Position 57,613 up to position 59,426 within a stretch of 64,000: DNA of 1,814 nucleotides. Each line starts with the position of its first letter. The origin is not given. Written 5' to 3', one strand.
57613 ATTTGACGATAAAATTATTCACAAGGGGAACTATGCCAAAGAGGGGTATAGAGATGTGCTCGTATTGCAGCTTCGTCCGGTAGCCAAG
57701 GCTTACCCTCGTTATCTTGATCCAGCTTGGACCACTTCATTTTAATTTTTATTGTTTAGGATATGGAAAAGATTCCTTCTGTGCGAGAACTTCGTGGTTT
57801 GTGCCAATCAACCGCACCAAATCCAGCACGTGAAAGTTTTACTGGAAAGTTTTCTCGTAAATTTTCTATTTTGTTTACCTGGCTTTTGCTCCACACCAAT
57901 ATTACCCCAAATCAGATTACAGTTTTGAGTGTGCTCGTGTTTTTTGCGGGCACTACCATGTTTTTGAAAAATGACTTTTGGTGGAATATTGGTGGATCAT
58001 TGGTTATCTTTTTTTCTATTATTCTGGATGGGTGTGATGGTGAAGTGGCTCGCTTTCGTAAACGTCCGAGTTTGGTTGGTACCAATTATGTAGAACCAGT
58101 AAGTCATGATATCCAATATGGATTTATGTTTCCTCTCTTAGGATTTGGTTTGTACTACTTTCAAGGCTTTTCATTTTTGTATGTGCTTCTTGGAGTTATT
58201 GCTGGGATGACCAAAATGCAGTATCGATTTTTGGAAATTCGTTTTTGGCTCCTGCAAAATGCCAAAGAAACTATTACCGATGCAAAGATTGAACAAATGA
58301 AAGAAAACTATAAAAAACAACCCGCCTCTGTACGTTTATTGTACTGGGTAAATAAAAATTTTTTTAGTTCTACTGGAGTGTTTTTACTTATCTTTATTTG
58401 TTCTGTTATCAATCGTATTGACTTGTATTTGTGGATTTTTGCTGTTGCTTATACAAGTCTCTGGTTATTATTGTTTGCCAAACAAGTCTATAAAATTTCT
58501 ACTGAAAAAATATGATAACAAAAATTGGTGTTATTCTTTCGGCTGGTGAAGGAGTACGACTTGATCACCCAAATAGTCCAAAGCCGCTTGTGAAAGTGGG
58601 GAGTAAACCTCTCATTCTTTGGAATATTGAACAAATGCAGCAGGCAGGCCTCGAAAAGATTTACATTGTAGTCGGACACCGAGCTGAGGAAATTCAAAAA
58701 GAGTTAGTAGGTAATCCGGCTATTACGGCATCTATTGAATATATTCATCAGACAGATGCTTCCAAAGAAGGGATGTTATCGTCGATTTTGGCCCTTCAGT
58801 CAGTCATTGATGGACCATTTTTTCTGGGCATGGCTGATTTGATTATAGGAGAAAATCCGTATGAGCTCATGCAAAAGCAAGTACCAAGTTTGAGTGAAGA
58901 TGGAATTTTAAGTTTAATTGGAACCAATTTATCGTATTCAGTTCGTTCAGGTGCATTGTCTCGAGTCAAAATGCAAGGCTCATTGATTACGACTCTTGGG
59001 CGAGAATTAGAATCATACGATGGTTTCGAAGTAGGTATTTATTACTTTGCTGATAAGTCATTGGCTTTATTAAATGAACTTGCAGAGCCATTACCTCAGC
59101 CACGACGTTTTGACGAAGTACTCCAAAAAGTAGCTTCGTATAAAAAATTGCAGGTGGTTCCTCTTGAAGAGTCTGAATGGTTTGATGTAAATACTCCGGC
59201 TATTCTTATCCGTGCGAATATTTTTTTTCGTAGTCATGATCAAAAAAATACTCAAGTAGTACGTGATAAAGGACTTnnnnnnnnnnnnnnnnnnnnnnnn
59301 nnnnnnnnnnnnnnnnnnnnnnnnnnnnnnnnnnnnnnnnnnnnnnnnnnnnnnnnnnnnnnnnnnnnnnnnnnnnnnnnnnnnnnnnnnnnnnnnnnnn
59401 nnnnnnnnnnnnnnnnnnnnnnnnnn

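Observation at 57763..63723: Candidate novel NDP-cyclitol / alcohol-phosphate decoration pathway built around a nucleotidyltransferase-DHQS-like cyclase fusion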

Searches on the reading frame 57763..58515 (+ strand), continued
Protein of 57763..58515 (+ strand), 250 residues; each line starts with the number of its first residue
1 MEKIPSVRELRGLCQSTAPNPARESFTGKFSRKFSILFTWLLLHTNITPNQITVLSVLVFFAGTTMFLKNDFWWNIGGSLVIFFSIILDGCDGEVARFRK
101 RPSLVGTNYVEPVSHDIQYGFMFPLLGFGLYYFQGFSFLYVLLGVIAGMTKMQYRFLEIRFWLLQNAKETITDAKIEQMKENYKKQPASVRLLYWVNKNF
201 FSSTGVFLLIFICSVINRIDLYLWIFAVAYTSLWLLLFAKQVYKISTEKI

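Call 72: find_encoding_contigs(protein=P0194, flank=7000, max_places=1)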
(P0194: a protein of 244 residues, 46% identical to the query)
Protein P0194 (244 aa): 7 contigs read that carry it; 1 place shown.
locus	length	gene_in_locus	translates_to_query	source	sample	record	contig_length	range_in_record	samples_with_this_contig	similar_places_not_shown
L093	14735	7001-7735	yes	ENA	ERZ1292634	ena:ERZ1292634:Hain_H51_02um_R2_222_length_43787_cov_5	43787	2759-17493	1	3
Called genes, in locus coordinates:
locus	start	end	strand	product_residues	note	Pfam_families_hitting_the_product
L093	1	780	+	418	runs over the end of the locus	PF00881:Nitroreductase, PF14512:TM1586_NiRdase, PF00881:Nitroreductase, PF01209:Ubie_methyltran (weak), PF13489:Methyltransf_23, PF13847:Methyltransf_31 (weak), PF08241:Methyltransf_11, PF13649:Methyltransf_25, +1 more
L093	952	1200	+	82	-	-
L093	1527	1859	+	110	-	-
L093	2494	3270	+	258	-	-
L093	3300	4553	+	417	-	-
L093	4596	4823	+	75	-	PF04255:DUF433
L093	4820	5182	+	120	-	PF18478:PIN_10 (weak), PF18480:DUF5615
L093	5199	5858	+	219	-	PF13489:Methyltransf_23, PF08241:Methyltransf_11, PF08242:Methyltransf_12 (faint), PF13649:Methyltransf_25 (faint)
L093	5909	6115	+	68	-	-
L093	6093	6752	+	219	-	PF08843:AbiEii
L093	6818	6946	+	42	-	-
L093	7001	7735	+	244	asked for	PF01066:CDP-OH_P_transf (weak)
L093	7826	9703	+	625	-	PF00483:NTP_transferase, PF01128:IspD (weak), PF12804:NTP_transf_3, PF13685:Fe-ADH_2 (weak), PF01761:DHQ_synthase, PF24621:DHQS_C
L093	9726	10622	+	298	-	PF01636:APH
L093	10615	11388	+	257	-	PF00483:NTP_transferase, PF12804:NTP_transf_3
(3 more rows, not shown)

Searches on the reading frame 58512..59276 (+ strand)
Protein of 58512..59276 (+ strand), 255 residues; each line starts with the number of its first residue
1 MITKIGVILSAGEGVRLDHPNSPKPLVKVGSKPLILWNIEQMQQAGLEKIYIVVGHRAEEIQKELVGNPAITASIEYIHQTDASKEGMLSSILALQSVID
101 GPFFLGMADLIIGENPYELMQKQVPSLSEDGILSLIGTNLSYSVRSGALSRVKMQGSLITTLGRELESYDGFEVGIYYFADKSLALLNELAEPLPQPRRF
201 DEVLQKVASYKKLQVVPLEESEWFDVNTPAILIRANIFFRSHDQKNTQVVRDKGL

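Call 48: search_solved_structures(query=window:58512-59276:+, max_evalue=0.001)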
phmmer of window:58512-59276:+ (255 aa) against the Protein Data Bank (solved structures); distinct sequences matched with E-value up to 0.001: 28.
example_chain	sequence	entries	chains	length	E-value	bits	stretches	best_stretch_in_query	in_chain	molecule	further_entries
2xme_A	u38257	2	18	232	1.1e-07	34.6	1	6-236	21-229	CTP-INOSITOL-1-PHOSPHATE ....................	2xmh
4mnd_A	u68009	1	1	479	4.9e-07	32.4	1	6-237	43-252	CTP L-myo-inositol-1-phosphate cytidylyltransferase/CDP-L-myo-inositol myo-inositolphospho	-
1jyk_A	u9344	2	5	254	2.1e-06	30.3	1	6-62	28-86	CTP:phosphocholine Cytidylyltransferase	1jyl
7d72_K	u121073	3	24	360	2.7e-06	30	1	7-122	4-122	Mannose-1-phosphate guanyltransferase beta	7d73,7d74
3pkq_A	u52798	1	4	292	1.1e-05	27.9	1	2-245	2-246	Glucose-1-phosphate thymidylyltransferase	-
4ho0_A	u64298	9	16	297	1.6e-05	27.5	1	6-246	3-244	Glucose-1-phosphate thymidylyltransferase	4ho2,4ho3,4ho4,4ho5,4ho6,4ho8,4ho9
1h5s_A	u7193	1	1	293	3.8e-05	26.2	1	4-245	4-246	Glucose-1-phosphate thymidylyltransferase 1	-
5xhw_A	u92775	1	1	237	6.7e-05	25.4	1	7-87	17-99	Putative 6-deoxy-D-mannoheptose pathway protein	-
3pkp_A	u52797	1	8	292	6.9e-05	25.4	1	2-245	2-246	Glucose-1-phosphate thymidylyltransferase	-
4y7t_A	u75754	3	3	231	8.7e-05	25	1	7-111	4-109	Nucleotidyl transferase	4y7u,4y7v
7whr_B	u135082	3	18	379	9e-05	25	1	7-111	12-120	Nucleotidyl transferase family protein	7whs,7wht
7x8j_A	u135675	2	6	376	0.00011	24.7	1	7-230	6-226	Mannose-1-phosphate guanylyltransferase 1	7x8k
8yre_D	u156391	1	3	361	0.00011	24.7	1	7-230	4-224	Mannose-1-phosphate guanylyltransferase 1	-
3zlk_A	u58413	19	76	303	0.00012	24.6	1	4-241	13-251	GLUCOSE-1-PHOSPHATE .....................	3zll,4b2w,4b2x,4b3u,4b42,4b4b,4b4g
4arw_A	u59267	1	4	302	0.00012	24.5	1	4-241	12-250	GLUCOSE-1-PHOSPHATE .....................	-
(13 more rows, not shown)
